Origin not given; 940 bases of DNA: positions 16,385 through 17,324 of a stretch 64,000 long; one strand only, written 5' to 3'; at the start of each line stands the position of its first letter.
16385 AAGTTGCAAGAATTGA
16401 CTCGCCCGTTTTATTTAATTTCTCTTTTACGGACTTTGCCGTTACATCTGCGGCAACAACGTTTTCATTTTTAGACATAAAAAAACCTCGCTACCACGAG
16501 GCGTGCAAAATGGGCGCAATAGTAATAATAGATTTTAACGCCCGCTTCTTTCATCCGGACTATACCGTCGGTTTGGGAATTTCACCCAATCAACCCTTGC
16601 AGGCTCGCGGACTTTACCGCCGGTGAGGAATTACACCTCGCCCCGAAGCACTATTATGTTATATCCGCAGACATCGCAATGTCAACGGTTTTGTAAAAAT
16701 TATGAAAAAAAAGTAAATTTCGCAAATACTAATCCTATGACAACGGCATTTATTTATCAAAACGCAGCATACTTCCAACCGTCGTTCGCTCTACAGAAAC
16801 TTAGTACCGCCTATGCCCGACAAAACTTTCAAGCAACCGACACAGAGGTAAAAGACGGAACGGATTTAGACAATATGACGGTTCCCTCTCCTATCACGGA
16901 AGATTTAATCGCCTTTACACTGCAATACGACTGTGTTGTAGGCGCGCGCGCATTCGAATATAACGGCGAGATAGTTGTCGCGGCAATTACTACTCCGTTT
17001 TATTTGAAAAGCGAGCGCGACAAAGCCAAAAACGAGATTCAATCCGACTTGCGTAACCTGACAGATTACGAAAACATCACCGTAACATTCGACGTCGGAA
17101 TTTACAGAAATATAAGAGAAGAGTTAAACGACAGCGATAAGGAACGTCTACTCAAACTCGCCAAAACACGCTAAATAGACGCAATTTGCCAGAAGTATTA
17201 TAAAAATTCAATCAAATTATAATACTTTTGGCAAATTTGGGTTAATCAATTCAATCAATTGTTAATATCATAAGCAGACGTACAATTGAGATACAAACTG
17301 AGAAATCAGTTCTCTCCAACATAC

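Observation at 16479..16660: FMN riboswitch sits upstream of an operon that includes the tsaE-tsaB-rimI genes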

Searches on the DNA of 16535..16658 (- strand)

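Call 34: build_rna_model(alignment_id=A2)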
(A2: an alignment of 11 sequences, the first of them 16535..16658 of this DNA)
Model R1 built from alignment A2 (11 sequences, 134 columns); structure: RNAalifold consensus.
model positions 126; base pairs 31; branch points 4; effective number of sequences 1.07; information 0.59 bits per position. Calibrated on 0.2 Mb of random sequence (short: E-values are rough).
structure used (alignment columns):
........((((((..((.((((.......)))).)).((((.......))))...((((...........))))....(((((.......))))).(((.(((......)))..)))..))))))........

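Call 36: search_with_rna_model(model_id=R1, sources=[L015, L016, L017, L018, L019, L020, L021, L022, L023, L024, L025, L026, L027, L028, L029, L030, L031, L032, L033, L034, L035, L036, L037, L038, L039, L040, L041, L042, L043, L044, L045, L046, L047, L048, L049, L050, L051, L052, L053, L054, L055, L056, L057, L058, L059, L060, L061, L062, L063, L064, L065, L066, L067, L068, L069, L070, L071, L072, L073, L074, L075, L076, L077, L078, L079, L080, L081, L082, L083, L084, L085, L086, L087, L088, L089, L090, L091, L092, L093, L094, L012], max_evalue=0.01)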
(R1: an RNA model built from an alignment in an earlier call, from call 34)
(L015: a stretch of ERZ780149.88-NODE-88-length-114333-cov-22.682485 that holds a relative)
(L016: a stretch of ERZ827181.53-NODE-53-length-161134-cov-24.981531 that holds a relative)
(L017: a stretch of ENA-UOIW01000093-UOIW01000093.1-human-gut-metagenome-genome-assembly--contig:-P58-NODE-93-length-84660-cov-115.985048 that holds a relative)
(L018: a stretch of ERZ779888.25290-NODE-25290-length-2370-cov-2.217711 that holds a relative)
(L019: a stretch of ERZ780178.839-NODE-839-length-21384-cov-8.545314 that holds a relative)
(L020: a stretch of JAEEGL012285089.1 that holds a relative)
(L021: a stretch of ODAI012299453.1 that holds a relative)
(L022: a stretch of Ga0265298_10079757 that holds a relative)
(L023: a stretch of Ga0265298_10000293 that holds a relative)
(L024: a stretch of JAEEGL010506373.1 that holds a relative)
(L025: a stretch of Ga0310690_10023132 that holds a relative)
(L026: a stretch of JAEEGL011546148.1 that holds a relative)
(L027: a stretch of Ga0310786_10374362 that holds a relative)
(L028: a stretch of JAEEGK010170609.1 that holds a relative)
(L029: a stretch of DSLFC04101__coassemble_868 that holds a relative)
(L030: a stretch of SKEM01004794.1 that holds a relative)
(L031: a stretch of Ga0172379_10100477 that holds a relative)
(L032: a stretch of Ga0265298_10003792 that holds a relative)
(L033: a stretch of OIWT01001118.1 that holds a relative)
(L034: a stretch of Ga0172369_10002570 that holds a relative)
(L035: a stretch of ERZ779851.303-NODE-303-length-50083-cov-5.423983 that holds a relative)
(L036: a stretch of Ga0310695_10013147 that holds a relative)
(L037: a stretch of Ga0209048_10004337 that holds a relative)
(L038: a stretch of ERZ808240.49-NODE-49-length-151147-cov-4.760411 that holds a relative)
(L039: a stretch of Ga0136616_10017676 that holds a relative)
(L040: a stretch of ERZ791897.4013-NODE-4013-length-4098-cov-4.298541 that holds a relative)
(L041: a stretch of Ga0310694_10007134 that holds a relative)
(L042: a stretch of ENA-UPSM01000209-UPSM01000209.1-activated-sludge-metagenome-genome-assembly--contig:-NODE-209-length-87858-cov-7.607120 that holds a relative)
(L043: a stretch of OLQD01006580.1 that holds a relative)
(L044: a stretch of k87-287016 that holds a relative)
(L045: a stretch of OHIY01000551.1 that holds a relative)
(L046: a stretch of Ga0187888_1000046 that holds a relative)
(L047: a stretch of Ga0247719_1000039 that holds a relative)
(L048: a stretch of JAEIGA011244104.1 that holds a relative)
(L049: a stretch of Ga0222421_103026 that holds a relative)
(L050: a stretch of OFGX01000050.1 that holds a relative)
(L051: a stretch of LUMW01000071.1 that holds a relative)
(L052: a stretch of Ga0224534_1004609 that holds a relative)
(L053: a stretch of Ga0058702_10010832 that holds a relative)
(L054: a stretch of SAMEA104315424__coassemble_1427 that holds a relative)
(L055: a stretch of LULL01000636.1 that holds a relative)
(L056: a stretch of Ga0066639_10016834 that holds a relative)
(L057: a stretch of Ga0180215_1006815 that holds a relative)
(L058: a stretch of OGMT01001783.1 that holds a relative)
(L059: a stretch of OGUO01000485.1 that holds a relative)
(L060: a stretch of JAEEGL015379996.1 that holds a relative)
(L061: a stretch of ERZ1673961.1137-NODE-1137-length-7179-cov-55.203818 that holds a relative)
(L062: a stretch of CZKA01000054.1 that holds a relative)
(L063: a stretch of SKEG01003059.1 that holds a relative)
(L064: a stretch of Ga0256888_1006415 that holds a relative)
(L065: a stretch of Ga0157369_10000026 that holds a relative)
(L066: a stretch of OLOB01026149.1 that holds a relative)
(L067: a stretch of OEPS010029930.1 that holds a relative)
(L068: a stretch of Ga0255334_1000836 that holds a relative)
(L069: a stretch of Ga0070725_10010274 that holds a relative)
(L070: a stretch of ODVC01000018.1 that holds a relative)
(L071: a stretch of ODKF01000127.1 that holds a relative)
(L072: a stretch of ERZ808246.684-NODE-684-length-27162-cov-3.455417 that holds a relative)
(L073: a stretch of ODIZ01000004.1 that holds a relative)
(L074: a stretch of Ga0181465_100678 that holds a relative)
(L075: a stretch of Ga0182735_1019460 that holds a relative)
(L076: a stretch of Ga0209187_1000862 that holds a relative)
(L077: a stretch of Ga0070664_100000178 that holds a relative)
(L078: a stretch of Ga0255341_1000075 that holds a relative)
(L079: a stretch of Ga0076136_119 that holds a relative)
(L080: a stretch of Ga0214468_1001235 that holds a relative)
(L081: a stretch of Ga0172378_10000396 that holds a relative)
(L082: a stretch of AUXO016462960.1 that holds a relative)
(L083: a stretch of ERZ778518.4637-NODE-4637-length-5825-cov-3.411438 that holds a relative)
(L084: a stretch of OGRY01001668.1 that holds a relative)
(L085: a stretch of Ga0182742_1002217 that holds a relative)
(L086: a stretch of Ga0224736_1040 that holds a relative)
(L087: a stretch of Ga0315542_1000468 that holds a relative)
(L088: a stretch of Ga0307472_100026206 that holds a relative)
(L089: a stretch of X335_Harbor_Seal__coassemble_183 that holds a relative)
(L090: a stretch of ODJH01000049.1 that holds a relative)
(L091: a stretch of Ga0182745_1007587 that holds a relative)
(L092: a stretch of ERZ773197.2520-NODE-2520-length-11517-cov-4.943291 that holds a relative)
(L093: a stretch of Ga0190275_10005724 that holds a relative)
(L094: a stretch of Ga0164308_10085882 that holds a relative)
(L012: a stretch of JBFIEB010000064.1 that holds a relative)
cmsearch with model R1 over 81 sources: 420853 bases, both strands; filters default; matches with E-value up to 0.01: 8.
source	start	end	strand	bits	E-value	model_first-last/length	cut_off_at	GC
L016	2870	2996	+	135.7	4.9e-40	1-126/126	no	0.54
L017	2870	2996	+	135.7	4.9e-40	1-126/126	no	0.54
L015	2788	2914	+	125.5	7.9e-37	1-126/126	no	0.54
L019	2843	2970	+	115.9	7.8e-34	1-126/126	no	0.47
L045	2856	2975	+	101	4e-29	1-126/126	no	0.54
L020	1388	1520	-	87.2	8.5e-25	1-126/126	no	0.47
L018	1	61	+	58.5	9.2e-16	66-126/126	5'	0.49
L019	1638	1749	+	18.2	0.0044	1-126/126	no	0.52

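Call 52: search_with_rna_model(model_id=R1, sources=[L095, L096, L097, L098, L099, L100], max_evalue=1)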
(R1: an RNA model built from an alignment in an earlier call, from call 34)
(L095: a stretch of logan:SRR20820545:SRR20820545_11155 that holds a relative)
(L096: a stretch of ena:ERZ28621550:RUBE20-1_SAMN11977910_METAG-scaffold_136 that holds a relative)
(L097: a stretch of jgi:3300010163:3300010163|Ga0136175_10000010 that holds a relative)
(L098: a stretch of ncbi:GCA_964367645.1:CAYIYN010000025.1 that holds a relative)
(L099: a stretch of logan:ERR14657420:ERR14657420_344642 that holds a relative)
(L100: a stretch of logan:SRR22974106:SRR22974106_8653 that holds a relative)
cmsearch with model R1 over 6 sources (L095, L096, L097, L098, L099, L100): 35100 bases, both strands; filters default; matches with E-value up to 1: 5.
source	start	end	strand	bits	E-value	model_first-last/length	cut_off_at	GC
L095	2324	2447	+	134.8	7.4e-41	1-126/126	no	0.48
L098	2335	2461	+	118.8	8e-36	1-126/126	no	0.56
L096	2363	2491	+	117.7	1.8e-35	1-126/126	no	0.52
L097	2331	2454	+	109.3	8.1e-33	1-126/126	no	0.51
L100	2316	2436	+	87.6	5.2e-26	1-126/126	no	0.54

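Call 56: search_with_rna_model(model_id=R1, sources=[L099, L101, L102, L103], max_evalue=10, filters=off)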
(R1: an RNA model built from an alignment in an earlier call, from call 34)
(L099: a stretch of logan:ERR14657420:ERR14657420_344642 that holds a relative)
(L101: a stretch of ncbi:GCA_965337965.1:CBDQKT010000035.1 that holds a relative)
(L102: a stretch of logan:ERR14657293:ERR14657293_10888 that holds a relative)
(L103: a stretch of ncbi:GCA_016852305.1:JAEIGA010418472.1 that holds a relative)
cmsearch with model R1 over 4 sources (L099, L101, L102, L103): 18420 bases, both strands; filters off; matches with E-value up to 10: 37.
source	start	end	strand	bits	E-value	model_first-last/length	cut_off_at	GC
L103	630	762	+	105.4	7.2e-32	1-126/126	no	0.44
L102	2344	2467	+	91.2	2.1e-27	1-126/126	no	0.59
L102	1763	1834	-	11.3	0.028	1-126/126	no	0.42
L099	3884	4007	+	9.9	0.081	1-126/126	no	0.5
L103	865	898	-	7.7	0.38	1-126/126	no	0.29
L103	774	811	+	7.6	0.4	1-126/126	no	0.39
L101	4527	4568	-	6.6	0.84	1-126/126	no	0.4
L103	774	811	-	6.5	0.89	1-126/126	no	0.39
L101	5258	5381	-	6.4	0.99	1-126/126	no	0.44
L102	986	1021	+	5.5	2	1-126/126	no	0.22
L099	1396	1428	-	5.2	2.4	1-126/126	no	0.42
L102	1461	1599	-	4.8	3.2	1-126/126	no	0.55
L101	263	334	+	4.5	3.8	1-126/126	no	0.42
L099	2708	2785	+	4.5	3.9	1-126/126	no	0.37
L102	3411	3530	+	4.4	4.2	1-126/126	no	0.46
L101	1009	1106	-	4.4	4.3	1-126/126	no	0.35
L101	4630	4741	-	4.2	4.8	1-126/126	no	0.54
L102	986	1021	-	4.2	4.8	1-126/126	no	0.22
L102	5671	5755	-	4.2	4.9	1-126/126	no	0.39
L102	4539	4567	+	4.2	5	1-126/126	no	0.45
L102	2858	2940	+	4.1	5.1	1-126/126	no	0.53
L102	4342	4370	-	4.1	5.1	1-126/126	no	0.41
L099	2980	3016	+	4.1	5.4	1-126/126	no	0.41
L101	672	707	+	4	5.6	1-126/126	no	0.39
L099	3249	3267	+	4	5.6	91-109/126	no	0.53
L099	3624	3656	+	3.9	5.9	1-126/126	no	0.55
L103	169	199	+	3.9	6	1-126/126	no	0.39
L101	5453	5481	+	3.9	6.1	1-126/126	no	0.31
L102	4831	4926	+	3.8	6.6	1-126/126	no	0.48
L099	1585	1699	+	3.6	7.5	1-126/126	no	0.53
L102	611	629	-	3.4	8.6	91-109/126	no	0.53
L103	816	850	+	3.4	8.7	1-126/126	no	0.34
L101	1934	1962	-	3.3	9.1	1-126/126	no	0.41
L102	2217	2303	-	3.3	9.3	1-126/126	no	0.38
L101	4607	4647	+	3.2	9.7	1-126/126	no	0.54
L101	5774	5790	-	3.2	9.9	92-108/126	no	0.29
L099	2100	2141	-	3.2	10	1-126/126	no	0.4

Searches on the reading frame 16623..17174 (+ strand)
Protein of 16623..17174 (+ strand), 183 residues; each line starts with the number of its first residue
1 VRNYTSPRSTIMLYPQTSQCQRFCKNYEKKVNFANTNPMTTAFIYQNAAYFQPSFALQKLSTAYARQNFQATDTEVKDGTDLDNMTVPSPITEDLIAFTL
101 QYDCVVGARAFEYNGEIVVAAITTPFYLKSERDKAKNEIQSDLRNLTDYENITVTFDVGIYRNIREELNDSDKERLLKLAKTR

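Call 6: search_protein_families(library=pfam, proteins=[window:16623-17174:+], max_evalue=0.01)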
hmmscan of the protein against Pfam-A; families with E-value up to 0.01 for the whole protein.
window:16623-17174:+ (183 aa): 0 families
